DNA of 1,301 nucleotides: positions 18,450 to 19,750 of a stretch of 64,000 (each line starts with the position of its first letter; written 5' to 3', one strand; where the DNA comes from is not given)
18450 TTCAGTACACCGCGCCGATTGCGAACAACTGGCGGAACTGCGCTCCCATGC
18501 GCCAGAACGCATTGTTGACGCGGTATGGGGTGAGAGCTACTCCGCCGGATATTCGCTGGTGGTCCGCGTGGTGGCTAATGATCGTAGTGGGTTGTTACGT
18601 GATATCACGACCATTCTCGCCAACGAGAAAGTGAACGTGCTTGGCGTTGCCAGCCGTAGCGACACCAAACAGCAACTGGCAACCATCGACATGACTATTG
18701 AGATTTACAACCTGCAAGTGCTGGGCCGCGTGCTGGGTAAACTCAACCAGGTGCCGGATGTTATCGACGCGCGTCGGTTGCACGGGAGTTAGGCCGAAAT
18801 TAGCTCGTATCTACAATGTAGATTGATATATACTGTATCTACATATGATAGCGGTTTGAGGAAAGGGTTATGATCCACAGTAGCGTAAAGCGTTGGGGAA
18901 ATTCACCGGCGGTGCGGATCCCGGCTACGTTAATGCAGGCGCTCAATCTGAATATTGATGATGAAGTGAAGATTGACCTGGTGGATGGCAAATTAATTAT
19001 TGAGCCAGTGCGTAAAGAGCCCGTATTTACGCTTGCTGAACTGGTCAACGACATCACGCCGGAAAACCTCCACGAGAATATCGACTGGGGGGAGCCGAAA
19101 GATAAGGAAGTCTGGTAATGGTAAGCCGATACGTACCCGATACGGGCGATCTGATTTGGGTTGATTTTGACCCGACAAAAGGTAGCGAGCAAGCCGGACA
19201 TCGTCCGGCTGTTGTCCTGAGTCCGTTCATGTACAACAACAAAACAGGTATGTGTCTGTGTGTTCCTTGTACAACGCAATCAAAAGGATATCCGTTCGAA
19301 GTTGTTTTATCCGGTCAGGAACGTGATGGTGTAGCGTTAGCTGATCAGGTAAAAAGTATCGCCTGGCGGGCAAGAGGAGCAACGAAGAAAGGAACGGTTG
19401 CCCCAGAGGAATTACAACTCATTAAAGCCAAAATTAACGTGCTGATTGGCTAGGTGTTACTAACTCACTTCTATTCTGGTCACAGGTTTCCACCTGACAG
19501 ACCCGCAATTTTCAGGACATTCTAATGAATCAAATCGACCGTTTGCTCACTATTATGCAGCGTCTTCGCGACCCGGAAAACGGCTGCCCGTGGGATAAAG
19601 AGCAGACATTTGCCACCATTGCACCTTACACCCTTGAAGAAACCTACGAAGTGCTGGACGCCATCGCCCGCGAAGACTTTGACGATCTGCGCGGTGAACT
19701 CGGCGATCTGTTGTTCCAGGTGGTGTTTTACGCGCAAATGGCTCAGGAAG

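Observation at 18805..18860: mazEF operator palindromes immediately downstream of relA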

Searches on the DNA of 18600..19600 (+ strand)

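Call 10: search_dna_similar(query=window:18700-19000:+, collection=ecoli_genomes, mode=near, max_rows=12, rows=spread)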
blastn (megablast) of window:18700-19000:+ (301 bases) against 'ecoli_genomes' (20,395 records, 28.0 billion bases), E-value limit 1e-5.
Records with a match: 5425; places in all: 5425; records where one place covers at least 80% of the query: 4418.
Genomes with a match: 5425 of 5426; with a place that covers at least 80% of the query: 4418. Places per genome that has any: lowest 1, median 1, highest 1. On chromosomes: 5425 places; on plasmids: 0.
Best place of each record, by identity: >=99% 3771; 95-99% 1653; 90-95% 1.
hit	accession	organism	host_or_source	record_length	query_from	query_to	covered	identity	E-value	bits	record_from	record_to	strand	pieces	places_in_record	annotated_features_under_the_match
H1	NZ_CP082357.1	Escherichia coli strain VCSW7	Top soil and leaf litter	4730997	1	301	100%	100.0%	2e-155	556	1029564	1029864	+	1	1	mazE: type II toxin-antitoxin system antitoxin MazE | relA: GTP diphosphokinase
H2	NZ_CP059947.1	Escherichia coli strain 268.2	Turkey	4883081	1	301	100%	99.3%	4e-152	545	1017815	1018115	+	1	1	mazE: type II toxin-antitoxin system antitoxin MazE | relA: GTP diphosphokinase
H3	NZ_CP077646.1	Escherichia coli strain ST866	Homo sapiens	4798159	1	301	100%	99.3%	4e-152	545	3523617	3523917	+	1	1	mazE: type II toxin-antitoxin system antitoxin MazE | relA: GTP diphosphokinase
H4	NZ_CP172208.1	Escherichia coli strain GF75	chicken meat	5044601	1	301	100%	99.3%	4e-152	545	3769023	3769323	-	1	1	mazE: type II toxin-antitoxin system antitoxin MazE | relA: GTP diphosphokinase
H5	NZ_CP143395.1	Escherichia coli strain HD12481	Homo sapiens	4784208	1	301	100%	99.3%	4e-152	545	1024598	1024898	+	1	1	mazE: type II toxin-antitoxin system antitoxin MazE | relA: GTP diphosphokinase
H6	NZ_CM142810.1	Escherichia coli strain GPEC389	chicken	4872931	1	301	100%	99.3%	4e-152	545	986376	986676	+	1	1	mazE: type II toxin-antitoxin system antitoxin MazE | relA: GTP diphosphokinase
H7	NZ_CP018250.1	Escherichia coli strain 10671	Cattle faeces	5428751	1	301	100%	99.0%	2e-150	540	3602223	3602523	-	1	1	mazE: type II toxin-antitoxin system antitoxin MazE | relA: GTP diphosphokinase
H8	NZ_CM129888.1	Escherichia coli strain MB06171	seawater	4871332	1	301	100%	99.0%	2e-150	540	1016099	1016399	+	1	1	mazE: type II toxin-antitoxin system antitoxin MazE | relA: GTP diphosphokinase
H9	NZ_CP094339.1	Escherichia coli strain W224N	cerebrospinal fluid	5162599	1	301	100%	98.3%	4e-147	529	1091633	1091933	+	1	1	mazE: type II toxin-antitoxin system antitoxin MazE | relA: GTP diphosphokinase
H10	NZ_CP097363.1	Escherichia coli strain AGR6137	water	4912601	1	93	31%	100.0%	7e-40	172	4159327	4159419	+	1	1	relA: GTP diphosphokinase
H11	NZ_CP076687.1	Escherichia coli strain S22EC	Homo sapiens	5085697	1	92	31%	97.8%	5e-36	159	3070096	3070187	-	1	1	relA: GTP diphosphokinase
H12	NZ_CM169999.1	Escherichia coli strain N96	Tibetan Pig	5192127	1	92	31%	95.7%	1e-32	148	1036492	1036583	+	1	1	relA: GTP diphosphokinase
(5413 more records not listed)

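Call 12: get_annotated_region(hit=H10, flank=2500)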
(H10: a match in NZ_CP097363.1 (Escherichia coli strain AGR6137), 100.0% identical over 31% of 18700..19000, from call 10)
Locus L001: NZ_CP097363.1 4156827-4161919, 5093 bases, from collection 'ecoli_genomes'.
description: Escherichia coli strain AGR6137 chromosome, complete genome
organism: Escherichia coli strain AGR6137 (NCBI taxid 562)
replicon: chromosome; assembly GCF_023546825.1
host: -; source: water; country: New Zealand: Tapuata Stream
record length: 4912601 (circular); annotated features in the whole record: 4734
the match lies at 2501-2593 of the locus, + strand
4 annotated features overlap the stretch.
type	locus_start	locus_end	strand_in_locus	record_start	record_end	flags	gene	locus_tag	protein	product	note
CDS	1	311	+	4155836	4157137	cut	rlmD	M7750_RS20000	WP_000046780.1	23S rRNA (uracil(1939)-C(5))-methyltransferase RlmD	-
CDS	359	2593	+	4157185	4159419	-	relA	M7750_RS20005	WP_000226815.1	GTP diphosphokinase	-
CDS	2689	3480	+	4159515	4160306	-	mazG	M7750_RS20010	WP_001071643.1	nucleoside triphosphate pyrophosphohydrolase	-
CDS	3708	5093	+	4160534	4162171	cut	pyrG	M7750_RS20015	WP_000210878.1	glutamine hydrolyzing CTP synthase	-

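Call 13: get_annotated_region(hit=H12, flank=2500)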
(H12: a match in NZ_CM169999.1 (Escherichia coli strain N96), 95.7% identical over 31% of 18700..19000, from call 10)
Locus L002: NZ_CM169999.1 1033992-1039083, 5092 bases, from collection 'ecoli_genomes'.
description: Escherichia coli strain N96 chromosome, whole genome shotgun sequence
organism: Escherichia coli strain N96 (NCBI taxid 562)
replicon: chromosome; assembly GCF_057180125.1
host: Tibetan Pig; source: feces; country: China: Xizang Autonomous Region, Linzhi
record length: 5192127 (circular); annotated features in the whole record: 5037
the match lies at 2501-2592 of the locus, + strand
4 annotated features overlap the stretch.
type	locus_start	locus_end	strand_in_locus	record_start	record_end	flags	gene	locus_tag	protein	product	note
CDS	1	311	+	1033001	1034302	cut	rlmD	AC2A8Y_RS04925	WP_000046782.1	23S rRNA (uracil(1939)-C(5))-methyltransferase RlmD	-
CDS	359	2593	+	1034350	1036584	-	relA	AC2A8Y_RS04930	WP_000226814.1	GTP diphosphokinase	-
CDS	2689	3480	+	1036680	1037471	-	mazG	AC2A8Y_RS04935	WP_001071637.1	nucleoside triphosphate pyrophosphohydrolase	-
CDS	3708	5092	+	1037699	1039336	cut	pyrG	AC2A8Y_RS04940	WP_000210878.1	glutamine hydrolyzing CTP synthase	-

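Call 23: search_dna_similar(query=window:18793-19491:+, collection=plasmids, mode=distant, max_rows=20)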
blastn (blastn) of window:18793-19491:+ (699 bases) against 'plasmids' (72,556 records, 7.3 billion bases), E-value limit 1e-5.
Records with a match: 143; places in all: 146; records where one place covers at least 80% of the query: 1.
Best place of each record, by identity: 95-99% 1; 60-80% 142.
By first word of the organism name: Klebsiella 46; Providencia 30; Proteus 25; Escherichia 12; Moellerella 6; Pectobacteriaceae 5; Erwinia 4; Enterobacter 2; Citrobacter 2; Serratia 2; and 7 more.
By predicted mobility (MOB-suite, as given by PLSDB): conjugative 109; non-mobilizable 17; mobilizable 17.
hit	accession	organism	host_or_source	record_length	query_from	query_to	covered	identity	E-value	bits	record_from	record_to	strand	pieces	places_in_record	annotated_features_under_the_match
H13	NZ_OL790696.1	Escherichia coli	-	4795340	1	699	100%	98.1%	0e+0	1199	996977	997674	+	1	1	none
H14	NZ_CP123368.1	Providencia rettgeri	Homo sapiens,screening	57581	261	606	49%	65.7%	7e-13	83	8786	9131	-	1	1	mazF: endoribonuclease MazF | AbrB/MazE/SpoVT family DNA-binding domain-containing protein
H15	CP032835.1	Klebsiella pneumoniae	Homo sapiens,sputum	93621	303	621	46%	70.2%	7e-32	146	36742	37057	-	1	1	mazF: endoribonuclease MazF | AbrB/MazE/SpoVT family DNA-binding domain-containing protein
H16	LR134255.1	Klebsiella aerogenes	urine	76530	303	621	46%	70.2%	7e-32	146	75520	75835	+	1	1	mazE: transcriptional regulator/antitoxin MazE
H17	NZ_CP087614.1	Klebsiella pneumoniae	Homo sapiens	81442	303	621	46%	70.2%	7e-32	146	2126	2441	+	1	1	mazF: endoribonuclease MazF | AbrB/MazE/SpoVT family DNA-binding domain-containing protein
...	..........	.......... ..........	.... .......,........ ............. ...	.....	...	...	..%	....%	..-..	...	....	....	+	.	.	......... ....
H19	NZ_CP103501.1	Klebsiella pneumoniae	Homo sapiens,blood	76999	303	621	46%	70.2%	7e-32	146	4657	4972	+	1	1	mazF: endoribonuclease MazF | AbrB/MazE/SpoVT family DNA-binding domain-containing protein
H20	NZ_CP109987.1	Klebsiella pneumoniae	Homo sapiens,stool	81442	303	621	46%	70.2%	7e-32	146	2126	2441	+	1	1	mazF: endoribonuclease MazF | AbrB/MazE/SpoVT family DNA-binding domain-containing protein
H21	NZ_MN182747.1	Klebsiella pneumoniae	-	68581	303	621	46%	70.2%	7e-32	146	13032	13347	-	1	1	mazF: endoribonuclease MazF | AbrB/MazE/SpoVT family DNA-binding domain-containing protein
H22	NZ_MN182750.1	Escherichia coli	-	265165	303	621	46%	70.2%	7e-32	146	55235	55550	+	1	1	mazF: endoribonuclease MazF | AbrB/MazE/SpoVT family DNA-binding domain-containing protein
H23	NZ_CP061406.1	Klebsiella pneumoniae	Homo sapiens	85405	303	621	46%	70.2%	7e-32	146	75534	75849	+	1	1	mazF: endoribonuclease MazF | AbrB/MazE/SpoVT family DNA-binding domain-containing protein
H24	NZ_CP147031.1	Escherichia coli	environmental,river water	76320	303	621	46%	70.2%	7e-32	146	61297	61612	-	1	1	mazF: endoribonuclease MazF | AbrB/MazE/SpoVT family DNA-binding domain-containing protein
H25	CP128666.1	Klebsiella pneumoniae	Homo sapiens,urine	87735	303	621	46%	70.2%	7e-32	146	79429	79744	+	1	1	mazF: endoribonuclease MazF | AbrB/MazE/SpoVT family DNA-binding domain-containing protein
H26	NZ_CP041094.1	Klebsiella pneumoniae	Swine,Rectal swab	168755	303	621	46%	69.9%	9e-31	141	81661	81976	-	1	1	mazF: endoribonuclease MazF | AbrB/MazE/SpoVT family DNA-binding domain-containing protein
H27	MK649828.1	Klebsiella pneumoniae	Homo sapiens,blood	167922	303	621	46%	69.9%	9e-31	141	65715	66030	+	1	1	none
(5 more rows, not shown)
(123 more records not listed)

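Call 27: search_dna_similar(query=window:18793-18869:+, collection=ecoli_genomes, mode=near, max_rows=30, rows=spread)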
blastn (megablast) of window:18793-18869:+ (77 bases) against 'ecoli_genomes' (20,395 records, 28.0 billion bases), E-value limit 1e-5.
Records with a match: 4418; places in all: 4418; records where one place covers at least 80% of the query: 4418.
Genomes with a match: 4418 of 5426; with a place that covers at least 80% of the query: 4418. Places per genome that has any: lowest 1, median 1, highest 1. On chromosomes: 4418 places; on plasmids: 0.
Best place of each record, by identity: >=99% 343; 95-99% 3922; 90-95% 153.
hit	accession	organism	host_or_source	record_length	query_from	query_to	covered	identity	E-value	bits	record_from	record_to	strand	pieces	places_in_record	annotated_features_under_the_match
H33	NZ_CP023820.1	Escherichia coli strain 7/2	Homo sapiens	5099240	1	77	100%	100.0%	1e-31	143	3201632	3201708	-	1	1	none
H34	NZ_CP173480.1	Escherichia coli strain 98222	Homo sapiens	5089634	1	77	100%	100.0%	1e-31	143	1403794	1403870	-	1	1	none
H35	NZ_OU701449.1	Escherichia coli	Homo sapiens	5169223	1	77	100%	100.0%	1e-31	143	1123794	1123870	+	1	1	none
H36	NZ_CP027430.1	Escherichia coli strain AS19-RrmA-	not applicable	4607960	1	77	100%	98.7%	5e-30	137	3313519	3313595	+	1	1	none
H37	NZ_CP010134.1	Escherichia coli strain D1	dog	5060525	1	77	100%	98.7%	5e-30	137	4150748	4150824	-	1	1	none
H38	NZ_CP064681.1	Escherichia coli K-12 strain BZKR3G40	not applicable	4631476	1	77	100%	98.7%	5e-30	137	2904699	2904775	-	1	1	none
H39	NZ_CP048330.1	Escherichia coli strain 10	environment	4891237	1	77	100%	98.7%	5e-30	137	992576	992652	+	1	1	none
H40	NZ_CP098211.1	Escherichia coli strain Z0117EC0040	Canis lupus familiaris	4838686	1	77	100%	98.7%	5e-30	137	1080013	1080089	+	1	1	none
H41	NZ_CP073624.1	Escherichia coli strain AW1.7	meat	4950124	1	77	100%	98.7%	5e-30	137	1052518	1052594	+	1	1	none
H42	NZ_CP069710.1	Escherichia coli strain EA2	pig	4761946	1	77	100%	98.7%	5e-30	137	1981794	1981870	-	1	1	none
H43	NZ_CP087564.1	Escherichia coli strain CM2010-0578/1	chicken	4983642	1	77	100%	98.7%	5e-30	137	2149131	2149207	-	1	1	none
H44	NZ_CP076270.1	Escherichia coli strain Ceylon31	Bos taurus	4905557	1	77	100%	98.7%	5e-30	137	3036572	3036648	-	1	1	none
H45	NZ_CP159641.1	Escherichia coli strain Z226-6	hospital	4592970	1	77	100%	98.7%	5e-30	137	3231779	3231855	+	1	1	none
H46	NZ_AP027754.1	Escherichia coli strain 2017.02.04CC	Homo sapiens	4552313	1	77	100%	98.7%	5e-30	137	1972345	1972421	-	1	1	none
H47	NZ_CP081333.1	Escherichia coli strain MDK9L1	donkey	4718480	1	77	100%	98.7%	5e-30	137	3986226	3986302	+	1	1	none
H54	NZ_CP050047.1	Escherichia coli strain 90-1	broiler chicken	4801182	1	77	100%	97.4%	2e-28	132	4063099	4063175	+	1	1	none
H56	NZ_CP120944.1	Escherichia coli O157:H7 str. EDL933 strain EDL933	Homo sapiens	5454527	1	77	100%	97.4%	2e-28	132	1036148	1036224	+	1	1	none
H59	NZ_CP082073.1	Escherichia coli strain MS20659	Homo sapiens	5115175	1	77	100%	96.1%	1e-26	126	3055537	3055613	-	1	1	none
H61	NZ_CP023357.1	Escherichia coli strain 317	canine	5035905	1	77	100%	94.8%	5e-25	121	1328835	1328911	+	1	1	none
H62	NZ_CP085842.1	Escherichia coli strain B95. delta A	Homo sapiens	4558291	11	77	87%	100.0%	4e-26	124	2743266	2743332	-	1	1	none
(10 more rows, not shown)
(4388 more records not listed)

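Call 29: get_annotated_region(hit=H38, flank=800)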
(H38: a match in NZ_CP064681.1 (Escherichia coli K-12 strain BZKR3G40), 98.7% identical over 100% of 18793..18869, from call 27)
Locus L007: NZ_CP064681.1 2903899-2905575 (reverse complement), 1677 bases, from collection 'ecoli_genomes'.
description: Escherichia coli K-12 strain BZKR3G40 chromosome, complete genome
organism: Escherichia coli K-12 strain BZKR3G40 (NCBI taxid 83333)
replicon: chromosome; assembly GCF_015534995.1
host: not applicable; source: -; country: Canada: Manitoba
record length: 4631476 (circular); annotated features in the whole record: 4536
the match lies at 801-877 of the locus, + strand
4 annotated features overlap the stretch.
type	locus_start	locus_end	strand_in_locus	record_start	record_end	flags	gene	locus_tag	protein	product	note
CDS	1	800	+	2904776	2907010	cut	relA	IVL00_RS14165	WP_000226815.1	GTP diphosphokinase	-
CDS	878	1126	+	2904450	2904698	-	mazE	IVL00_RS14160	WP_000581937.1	type II toxin-antitoxin system antitoxin MazE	-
CDS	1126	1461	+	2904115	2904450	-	mazF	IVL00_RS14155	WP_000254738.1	endoribonuclease MazF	-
CDS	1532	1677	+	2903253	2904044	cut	mazG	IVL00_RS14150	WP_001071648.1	nucleoside triphosphate pyrophosphohydrolase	-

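Call 30: get_annotated_region(hit=H56, flank=100)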
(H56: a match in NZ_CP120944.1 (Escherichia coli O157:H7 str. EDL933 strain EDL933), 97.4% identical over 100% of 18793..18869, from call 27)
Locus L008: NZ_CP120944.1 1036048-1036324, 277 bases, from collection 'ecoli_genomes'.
description: Escherichia coli O157:H7 str. EDL933 chromosome, complete genome
organism: Escherichia coli O157:H7 str. EDL933 strain EDL933 (NCBI taxid 155864)
replicon: chromosome; assembly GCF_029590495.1
host: Homo sapiens; source: missing; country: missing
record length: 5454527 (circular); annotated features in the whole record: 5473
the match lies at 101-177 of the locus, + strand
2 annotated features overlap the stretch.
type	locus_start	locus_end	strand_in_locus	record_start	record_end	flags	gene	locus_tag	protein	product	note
CDS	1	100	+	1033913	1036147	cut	relA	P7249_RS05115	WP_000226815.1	GTP diphosphokinase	-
CDS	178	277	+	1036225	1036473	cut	mazE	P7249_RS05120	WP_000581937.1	type II toxin-antitoxin system antitoxin MazE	-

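Call 31: get_annotated_region(hit=H59, flank=100)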
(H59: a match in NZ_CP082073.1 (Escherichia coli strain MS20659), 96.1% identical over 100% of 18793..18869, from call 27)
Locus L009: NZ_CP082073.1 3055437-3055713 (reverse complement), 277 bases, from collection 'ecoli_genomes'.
description: Escherichia coli strain MS20659 chromosome, complete genome
organism: Escherichia coli strain MS20659 (NCBI taxid 562)
replicon: chromosome; assembly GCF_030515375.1
host: Homo sapiens; source: blood; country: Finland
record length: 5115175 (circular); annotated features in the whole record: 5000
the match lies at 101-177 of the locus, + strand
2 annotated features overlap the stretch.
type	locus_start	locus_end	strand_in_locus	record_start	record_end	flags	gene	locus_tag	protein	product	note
CDS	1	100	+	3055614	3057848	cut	relA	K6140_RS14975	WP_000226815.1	GTP diphosphokinase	-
CDS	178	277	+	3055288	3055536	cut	mazE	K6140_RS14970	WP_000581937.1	type II toxin-antitoxin system antitoxin MazE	-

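Call 32: get_annotated_region(hit=H61, flank=100)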
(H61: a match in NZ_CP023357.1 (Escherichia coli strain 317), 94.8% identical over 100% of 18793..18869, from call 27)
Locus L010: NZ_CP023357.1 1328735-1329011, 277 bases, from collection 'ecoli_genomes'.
description: Escherichia coli strain 317 chromosome, complete genome
organism: Escherichia coli strain 317 (NCBI taxid 562)
replicon: chromosome; assembly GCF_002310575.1
host: canine; source: missing; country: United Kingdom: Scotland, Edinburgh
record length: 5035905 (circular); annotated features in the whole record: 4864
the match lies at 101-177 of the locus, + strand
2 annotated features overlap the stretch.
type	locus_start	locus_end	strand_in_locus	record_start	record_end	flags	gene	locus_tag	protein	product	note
CDS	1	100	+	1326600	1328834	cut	relA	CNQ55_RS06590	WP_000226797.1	GTP diphosphokinase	-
CDS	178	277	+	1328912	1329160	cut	mazE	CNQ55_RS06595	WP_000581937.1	type II toxin-antitoxin system antitoxin MazE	-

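Call 33: get_annotated_region(hit=H62, flank=100)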
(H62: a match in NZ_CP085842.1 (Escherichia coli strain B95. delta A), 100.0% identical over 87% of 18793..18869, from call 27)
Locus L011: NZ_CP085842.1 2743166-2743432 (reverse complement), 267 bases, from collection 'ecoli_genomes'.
description: Escherichia coli strain B95. delta A chromosome, complete genome
organism: Escherichia coli strain B95. delta A (NCBI taxid 562)
replicon: chromosome; assembly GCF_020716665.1
host: Homo sapiens; source: -; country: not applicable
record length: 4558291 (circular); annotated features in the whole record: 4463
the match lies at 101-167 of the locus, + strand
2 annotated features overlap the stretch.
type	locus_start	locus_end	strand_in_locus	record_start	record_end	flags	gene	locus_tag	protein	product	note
CDS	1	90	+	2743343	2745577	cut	relA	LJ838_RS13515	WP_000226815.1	GTP diphosphokinase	-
CDS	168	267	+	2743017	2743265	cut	mazE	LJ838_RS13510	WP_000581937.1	type II toxin-antitoxin system antitoxin MazE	-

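Call 34: get_annotated_region(hit=H54, flank=100)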
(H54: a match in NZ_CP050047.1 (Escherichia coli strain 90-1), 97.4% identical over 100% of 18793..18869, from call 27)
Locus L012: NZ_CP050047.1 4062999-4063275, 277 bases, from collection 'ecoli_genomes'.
description: Escherichia coli strain 90-1 chromosome, complete genome
organism: Escherichia coli strain 90-1 (NCBI taxid 562)
replicon: chromosome; assembly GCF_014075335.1
host: broiler chicken; source: -; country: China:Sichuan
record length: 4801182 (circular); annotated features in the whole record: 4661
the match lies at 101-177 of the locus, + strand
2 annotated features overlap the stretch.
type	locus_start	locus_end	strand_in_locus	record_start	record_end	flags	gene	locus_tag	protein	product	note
CDS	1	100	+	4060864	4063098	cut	relA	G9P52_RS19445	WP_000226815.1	GTP diphosphokinase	-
CDS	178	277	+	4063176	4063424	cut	mazE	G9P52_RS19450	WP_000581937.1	type II toxin-antitoxin system antitoxin MazE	-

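Call 41: search_dna_similar(query=L001:2575-2700:+, collection=ecoli_genomes, mode=near, max_rows=12, rows=spread)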
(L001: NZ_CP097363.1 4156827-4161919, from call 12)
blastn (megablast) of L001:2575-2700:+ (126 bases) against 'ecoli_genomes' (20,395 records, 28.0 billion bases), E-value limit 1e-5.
Records with a match: 4996; places in all: 4996; records where one place covers at least 80% of the query: 1007.
Genomes with a match: 4996 of 5426; with a place that covers at least 80% of the query: 1007. Places per genome that has any: lowest 1, median 1, highest 1. On chromosomes: 4996 places; on plasmids: 0.
Best place of each record, by identity: >=99% 269; 95-99% 890; 90-95% 3837.
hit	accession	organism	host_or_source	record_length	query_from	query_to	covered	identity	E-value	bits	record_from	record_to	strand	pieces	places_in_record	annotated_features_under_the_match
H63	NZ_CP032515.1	Escherichia coli strain 118UI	Homo sapiens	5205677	1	126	100%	100.0%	1e-58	233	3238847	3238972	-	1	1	relA: GTP diphosphokinase | mazG: nucleoside triphosphate pyrophosphohydrolase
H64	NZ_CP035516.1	Escherichia coli strain U14A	Homo sapiens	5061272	1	126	100%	96.1%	2e-50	206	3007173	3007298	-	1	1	relA: GTP diphosphokinase | mazG: nucleoside triphosphate pyrophosphohydrolase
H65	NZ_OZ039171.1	Escherichia coli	-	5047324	1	126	100%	96.1%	2e-50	206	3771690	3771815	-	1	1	relA: GTP diphosphokinase | mazG: nucleoside triphosphate pyrophosphohydrolase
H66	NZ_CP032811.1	Escherichia coli strain ERL03-1416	water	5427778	73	126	43%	94.4%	4e-13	82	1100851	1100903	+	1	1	mazG: nucleoside triphosphate pyrophosphohydrolase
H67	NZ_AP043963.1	Escherichia coli strain 21AH007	Canis lupus familiaris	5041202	73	126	43%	94.4%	4e-13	82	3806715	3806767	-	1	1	mazG: nucleoside triphosphate pyrophosphohydrolase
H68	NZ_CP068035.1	Escherichia coli strain U90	swine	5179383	73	126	43%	92.7%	2e-11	77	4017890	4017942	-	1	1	mazG: nucleoside triphosphate pyrophosphohydrolase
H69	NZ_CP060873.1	Escherichia coli strain EC27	Homo sapiens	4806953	73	126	43%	92.7%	2e-11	77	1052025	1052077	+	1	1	mazG: nucleoside triphosphate pyrophosphohydrolase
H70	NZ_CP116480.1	Escherichia coli strain GTEN_24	Homo sapiens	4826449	73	126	43%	92.7%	2e-11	77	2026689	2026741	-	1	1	mazG: nucleoside triphosphate pyrophosphohydrolase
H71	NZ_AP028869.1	Escherichia coli strain JBEHAAB-19-0176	Homo sapiens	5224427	73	126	43%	92.7%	2e-11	77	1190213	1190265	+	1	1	mazG: nucleoside triphosphate pyrophosphohydrolase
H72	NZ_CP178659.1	Escherichia coli strain VTB96933v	Chicken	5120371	73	126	43%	92.7%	2e-11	77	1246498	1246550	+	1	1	mazG: nucleoside triphosphate pyrophosphohydrolase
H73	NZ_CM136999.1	Escherichia coli strain HSP425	Homo sapiens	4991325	73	126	43%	92.7%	2e-11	77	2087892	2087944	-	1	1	mazG: nucleoside triphosphate pyrophosphohydrolase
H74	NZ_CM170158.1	Escherichia coli strain GCM39-10-2-9-3-1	Homo sapiens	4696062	73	126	43%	92.6%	2e-11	77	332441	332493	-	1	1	mazG: nucleoside triphosphate pyrophosphohydrolase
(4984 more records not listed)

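Call 44: get_annotated_region(hit=H15, flank=700)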
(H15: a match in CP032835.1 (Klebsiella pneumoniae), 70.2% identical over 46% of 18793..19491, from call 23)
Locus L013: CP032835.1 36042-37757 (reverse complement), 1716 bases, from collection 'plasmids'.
description: Klebsiella pneumoniae strain INF237 plasmid pINF237_02, complete sequence
organism: Klebsiella pneumoniae (NCBI taxid 573)
taxonomy: Bacteria; Pseudomonadota; Gammaproteobacteria; Enterobacterales; Enterobacteriaceae; Klebsiella; Klebsiella pneumoniae
host: -; source: Homo sapiens,sputum; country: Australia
typing (MOB-suite, as given by PLSDB): non-mobilizable; replicon IncFIA,IncFII,IncI1,IncR
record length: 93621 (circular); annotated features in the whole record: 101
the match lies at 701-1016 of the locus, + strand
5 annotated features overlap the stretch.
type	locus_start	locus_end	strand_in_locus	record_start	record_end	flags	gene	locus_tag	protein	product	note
CDS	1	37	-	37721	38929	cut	-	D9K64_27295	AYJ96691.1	IS91 family transposase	-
CDS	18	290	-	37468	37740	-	-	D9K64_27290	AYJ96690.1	hypothetical protein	-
CDS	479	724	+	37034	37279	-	-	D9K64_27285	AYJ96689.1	AbrB/MazE/SpoVT family DNA-binding domain-containing protein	-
CDS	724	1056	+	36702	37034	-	mazF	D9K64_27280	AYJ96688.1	endoribonuclease MazF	-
CDS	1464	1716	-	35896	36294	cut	-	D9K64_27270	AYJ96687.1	hypothetical protein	-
